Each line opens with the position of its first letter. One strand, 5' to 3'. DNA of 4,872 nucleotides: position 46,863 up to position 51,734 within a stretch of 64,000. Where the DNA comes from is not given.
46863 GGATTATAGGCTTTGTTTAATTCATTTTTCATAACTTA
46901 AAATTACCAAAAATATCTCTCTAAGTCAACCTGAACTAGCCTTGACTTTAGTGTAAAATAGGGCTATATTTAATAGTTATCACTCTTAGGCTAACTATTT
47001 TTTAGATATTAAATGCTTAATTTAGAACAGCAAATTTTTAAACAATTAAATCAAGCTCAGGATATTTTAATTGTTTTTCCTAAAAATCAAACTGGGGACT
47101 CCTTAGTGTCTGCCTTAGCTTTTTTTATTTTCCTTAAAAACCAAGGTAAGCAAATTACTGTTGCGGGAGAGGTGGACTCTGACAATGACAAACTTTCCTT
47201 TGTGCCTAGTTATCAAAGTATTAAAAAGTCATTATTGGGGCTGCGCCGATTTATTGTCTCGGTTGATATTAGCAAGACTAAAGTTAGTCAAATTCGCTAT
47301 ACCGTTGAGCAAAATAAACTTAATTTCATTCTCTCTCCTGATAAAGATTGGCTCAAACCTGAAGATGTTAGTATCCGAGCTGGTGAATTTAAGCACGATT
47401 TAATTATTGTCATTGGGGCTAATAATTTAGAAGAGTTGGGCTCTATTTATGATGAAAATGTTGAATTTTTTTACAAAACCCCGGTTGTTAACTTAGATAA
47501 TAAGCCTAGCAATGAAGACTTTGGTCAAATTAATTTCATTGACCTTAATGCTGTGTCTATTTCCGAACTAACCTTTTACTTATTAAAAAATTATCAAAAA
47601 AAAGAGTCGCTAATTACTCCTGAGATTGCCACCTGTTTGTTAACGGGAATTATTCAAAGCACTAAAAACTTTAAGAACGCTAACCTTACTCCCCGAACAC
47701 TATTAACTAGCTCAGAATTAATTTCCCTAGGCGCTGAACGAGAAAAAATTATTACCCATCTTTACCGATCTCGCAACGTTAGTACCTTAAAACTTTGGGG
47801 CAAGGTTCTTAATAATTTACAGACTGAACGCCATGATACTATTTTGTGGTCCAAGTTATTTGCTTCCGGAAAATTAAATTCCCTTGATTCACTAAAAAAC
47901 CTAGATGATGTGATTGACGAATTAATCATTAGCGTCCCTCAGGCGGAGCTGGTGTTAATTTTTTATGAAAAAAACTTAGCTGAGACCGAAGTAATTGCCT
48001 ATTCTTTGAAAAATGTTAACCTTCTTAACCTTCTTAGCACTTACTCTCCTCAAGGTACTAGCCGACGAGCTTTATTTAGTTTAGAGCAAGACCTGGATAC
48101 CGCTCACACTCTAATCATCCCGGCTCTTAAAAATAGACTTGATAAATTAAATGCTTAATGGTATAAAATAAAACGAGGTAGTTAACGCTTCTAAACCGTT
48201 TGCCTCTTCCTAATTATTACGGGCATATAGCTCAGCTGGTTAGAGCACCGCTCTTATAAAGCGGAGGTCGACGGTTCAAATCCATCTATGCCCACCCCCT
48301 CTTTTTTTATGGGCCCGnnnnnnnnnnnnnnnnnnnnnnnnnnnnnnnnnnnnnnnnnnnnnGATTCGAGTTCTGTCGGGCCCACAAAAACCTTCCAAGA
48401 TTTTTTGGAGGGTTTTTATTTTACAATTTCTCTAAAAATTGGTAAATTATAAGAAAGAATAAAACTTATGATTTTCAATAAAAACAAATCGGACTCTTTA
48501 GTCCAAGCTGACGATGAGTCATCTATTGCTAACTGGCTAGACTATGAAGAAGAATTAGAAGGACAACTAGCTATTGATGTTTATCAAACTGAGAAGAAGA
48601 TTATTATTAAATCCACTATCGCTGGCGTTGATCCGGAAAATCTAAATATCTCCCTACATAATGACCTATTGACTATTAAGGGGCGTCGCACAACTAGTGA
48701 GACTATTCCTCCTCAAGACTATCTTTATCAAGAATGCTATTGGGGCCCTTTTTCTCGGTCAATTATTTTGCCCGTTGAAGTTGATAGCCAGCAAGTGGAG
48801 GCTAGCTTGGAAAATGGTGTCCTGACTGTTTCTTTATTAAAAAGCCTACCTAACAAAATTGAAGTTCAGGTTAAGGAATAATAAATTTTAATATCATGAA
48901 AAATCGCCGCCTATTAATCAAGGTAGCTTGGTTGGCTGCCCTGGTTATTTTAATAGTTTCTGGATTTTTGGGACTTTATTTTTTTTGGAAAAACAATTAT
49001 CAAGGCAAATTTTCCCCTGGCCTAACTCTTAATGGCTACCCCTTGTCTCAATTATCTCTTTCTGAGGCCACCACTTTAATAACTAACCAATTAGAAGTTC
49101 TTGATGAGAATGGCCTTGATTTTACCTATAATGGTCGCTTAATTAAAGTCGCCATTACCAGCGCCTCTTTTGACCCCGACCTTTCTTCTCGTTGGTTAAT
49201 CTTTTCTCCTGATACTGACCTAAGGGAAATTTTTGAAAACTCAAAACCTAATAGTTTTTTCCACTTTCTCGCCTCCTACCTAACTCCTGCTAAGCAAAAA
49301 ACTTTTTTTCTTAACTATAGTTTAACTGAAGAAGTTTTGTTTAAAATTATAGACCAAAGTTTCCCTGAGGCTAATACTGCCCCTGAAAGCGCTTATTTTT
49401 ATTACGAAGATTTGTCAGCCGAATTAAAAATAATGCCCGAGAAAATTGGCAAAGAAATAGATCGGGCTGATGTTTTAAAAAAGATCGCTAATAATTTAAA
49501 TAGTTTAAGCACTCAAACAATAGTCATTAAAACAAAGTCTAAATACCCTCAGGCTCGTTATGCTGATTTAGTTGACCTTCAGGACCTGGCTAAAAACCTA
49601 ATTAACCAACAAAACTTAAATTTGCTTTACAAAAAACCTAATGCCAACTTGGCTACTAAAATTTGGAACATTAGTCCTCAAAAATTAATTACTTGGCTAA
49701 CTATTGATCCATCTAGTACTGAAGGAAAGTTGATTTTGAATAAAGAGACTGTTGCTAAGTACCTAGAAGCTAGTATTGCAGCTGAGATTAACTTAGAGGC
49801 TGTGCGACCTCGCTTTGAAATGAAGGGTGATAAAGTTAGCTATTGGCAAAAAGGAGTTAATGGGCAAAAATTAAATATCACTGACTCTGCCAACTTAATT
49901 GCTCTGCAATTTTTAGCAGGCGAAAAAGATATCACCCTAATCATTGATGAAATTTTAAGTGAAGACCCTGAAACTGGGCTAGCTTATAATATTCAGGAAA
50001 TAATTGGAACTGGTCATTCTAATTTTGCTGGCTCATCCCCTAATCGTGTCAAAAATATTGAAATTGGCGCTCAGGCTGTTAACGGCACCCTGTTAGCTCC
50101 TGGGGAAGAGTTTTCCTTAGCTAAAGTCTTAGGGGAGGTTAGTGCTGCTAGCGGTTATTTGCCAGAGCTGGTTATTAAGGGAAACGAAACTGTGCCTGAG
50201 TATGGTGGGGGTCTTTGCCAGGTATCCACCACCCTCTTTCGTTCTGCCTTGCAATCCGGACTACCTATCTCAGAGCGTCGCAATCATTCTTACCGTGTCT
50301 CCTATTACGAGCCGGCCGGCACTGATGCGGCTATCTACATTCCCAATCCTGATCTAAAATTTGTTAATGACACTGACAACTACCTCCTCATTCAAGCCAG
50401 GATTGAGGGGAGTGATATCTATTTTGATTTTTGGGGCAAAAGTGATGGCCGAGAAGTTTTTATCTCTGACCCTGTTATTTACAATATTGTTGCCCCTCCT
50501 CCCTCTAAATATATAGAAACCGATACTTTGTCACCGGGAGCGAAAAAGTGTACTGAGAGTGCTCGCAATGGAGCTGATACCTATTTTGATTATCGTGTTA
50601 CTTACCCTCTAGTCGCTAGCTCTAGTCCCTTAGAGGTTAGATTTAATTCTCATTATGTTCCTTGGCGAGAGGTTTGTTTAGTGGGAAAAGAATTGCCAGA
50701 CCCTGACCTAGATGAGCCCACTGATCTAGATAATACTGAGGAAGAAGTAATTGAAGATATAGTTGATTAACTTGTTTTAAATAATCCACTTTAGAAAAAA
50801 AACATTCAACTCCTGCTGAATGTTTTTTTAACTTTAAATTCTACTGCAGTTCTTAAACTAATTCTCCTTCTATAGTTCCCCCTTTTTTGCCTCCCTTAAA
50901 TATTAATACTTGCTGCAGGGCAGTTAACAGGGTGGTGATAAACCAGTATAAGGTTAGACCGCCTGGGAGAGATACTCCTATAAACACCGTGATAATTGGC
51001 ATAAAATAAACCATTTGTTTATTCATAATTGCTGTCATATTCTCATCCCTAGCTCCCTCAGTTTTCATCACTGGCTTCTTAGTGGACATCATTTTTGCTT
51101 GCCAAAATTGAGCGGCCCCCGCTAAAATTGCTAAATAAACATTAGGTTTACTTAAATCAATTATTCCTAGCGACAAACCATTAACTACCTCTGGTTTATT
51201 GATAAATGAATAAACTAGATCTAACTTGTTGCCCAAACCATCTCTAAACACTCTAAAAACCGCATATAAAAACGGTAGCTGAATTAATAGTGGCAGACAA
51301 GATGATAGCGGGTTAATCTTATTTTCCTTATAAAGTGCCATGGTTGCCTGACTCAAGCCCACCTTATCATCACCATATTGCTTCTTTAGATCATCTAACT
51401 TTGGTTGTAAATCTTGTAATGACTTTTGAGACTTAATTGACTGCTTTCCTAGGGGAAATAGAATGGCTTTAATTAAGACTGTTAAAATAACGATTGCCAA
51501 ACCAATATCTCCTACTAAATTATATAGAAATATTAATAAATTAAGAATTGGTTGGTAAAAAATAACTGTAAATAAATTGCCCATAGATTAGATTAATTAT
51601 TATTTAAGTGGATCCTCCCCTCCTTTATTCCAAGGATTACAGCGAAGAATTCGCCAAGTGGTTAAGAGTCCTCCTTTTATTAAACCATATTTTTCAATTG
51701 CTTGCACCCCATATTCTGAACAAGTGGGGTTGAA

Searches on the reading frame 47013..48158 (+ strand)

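Call 35: search_protein_families(library=pfam, proteins=[window:47013-48158:+], max_evalue=0.00001)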
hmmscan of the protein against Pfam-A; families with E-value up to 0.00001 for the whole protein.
window:47013-48158:+ (381 aa): 1 family
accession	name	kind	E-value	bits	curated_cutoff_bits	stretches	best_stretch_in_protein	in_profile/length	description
PF01368.27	DHH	-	1.6e-08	35.3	28.1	1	18-213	2-125/125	DHH family, N-terminal domain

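Call 100: search_protein_families(library=ncbifam, proteins=[window:47013-48158:+], max_evalue=0.001)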
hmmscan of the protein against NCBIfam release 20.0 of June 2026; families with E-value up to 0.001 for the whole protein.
window:47013-48158:+ (381 aa): 1 family
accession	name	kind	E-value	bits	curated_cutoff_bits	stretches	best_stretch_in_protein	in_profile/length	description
NF053633.1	OlncasPapPhNrnA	equivalog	2.8e-09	36.4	350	1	126-273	77-219/317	bifunctional oligoribonuclease/PAP phosphatase NrnA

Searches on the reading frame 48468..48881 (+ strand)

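Call 86: search_protein_families(library=pfam, proteins=[window:48468-48881:+], max_evalue=0.0001)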
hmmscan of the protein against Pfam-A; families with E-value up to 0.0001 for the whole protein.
window:48468-48881:+ (137 aa): 2 families
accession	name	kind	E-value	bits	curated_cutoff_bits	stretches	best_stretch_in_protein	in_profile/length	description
PF00011.27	HSP20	-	7.1e-18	65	20.8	1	39-132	3-98/102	Hsp20/alpha crystallin family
PF17886.7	ArsA_HSP20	-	8.1e-06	25.8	22.5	1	43-122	2-62/63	HSP20-like domain found in ArsA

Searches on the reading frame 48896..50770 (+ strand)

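Call 35: search_protein_families(library=pfam, proteins=[window:48896-50770:+], max_evalue=0.00001)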
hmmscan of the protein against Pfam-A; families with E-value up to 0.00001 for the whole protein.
window:48896-50770:+ (624 aa): 2 families
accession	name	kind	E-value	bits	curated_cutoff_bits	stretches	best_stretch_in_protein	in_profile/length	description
PF04294.18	VanW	-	3e-43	146.9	27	1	383-513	1-130/130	VanW like protein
PF12229.13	PG_binding_4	-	1.1e-09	38.9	22.1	0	113-206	22-113/117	Putative peptidoglycan binding domain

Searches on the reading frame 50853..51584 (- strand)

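Call 35: search_protein_families(library=pfam, proteins=[window:50853-51584:-], max_evalue=0.00001)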
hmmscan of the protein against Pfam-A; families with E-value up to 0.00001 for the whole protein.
window:50853-51584:- (243 aa): 1 family
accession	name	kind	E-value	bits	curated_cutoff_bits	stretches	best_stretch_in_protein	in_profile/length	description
PF02096.25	60KD_IMP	-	1.7e-51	174.9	35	1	28-228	2-161/163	60Kd inner membrane protein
